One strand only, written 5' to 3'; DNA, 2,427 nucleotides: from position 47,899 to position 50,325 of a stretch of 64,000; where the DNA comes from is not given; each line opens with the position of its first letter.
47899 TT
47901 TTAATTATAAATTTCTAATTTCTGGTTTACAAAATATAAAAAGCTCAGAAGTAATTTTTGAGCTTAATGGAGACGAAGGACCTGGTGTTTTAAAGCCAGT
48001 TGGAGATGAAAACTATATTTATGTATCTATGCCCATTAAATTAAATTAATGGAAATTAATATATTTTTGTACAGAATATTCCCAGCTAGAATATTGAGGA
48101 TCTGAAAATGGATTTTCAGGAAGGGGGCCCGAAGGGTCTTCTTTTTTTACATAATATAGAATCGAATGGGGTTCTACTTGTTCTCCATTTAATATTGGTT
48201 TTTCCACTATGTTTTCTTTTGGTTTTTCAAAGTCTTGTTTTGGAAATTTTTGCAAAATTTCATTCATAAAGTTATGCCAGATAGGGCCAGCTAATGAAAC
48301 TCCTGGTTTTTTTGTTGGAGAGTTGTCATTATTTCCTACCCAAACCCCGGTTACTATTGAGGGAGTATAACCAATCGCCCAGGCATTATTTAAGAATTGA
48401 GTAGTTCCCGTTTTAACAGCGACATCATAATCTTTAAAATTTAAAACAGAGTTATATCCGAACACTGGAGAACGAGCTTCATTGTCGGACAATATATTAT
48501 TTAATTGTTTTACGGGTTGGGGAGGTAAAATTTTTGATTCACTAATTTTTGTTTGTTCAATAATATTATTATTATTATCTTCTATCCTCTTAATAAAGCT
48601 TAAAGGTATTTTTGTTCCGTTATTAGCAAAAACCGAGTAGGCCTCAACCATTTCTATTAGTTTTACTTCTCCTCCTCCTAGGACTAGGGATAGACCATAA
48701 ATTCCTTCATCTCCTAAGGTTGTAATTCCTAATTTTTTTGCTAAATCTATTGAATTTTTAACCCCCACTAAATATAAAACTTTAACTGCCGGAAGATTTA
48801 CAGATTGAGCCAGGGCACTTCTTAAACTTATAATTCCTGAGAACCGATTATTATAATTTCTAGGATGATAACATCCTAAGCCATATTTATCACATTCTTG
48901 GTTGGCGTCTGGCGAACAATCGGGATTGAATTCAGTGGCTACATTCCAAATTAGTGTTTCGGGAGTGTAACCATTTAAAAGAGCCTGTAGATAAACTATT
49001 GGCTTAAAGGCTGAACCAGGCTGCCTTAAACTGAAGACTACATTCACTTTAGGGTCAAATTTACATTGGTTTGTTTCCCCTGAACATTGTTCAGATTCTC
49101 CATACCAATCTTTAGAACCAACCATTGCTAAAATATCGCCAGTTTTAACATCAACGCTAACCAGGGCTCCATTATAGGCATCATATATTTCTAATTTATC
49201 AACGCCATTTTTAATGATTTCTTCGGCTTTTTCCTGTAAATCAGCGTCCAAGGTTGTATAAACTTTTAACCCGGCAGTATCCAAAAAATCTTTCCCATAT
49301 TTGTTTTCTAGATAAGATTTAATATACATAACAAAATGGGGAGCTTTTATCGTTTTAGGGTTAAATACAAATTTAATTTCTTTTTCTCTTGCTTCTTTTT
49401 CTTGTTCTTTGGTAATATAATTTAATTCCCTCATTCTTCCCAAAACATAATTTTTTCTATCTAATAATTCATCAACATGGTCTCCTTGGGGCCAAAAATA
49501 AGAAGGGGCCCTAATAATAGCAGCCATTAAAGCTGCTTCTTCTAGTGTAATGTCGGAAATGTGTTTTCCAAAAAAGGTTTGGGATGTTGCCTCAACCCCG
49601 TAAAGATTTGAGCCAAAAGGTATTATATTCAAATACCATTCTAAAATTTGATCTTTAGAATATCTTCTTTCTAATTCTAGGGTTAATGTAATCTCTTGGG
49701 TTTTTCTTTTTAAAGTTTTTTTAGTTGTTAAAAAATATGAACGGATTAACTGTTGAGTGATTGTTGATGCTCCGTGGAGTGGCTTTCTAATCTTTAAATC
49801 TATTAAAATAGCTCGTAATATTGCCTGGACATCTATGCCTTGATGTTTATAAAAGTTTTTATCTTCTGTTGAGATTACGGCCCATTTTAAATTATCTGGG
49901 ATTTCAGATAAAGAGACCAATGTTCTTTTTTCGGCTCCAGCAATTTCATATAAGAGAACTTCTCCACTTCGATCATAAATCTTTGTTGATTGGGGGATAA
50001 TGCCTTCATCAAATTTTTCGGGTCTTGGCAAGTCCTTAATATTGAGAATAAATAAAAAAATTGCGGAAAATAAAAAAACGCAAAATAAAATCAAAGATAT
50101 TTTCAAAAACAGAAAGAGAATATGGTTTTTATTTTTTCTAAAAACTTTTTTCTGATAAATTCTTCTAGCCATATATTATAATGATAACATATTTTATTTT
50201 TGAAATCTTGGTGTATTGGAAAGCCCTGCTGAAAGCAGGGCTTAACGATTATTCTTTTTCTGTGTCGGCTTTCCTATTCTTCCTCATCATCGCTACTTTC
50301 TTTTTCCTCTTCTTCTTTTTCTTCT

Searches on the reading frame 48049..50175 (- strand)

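Call 52: search_protein_families(library=pfam, proteins=[window:48049-50175:-], max_evalue=0.00001)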
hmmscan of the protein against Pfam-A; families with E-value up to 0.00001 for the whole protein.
window:48049-50175:- (709 aa): 2 families
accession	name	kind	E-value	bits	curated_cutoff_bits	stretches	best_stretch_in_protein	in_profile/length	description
PF00912.28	Transgly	-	1.6e-59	200.8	27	1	75-248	5-177/178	Transglycosylase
PF00905.27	Transpeptidase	-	3.7e-23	82.6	22.1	1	336-637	1-298/299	Penicillin binding protein transpeptidase domain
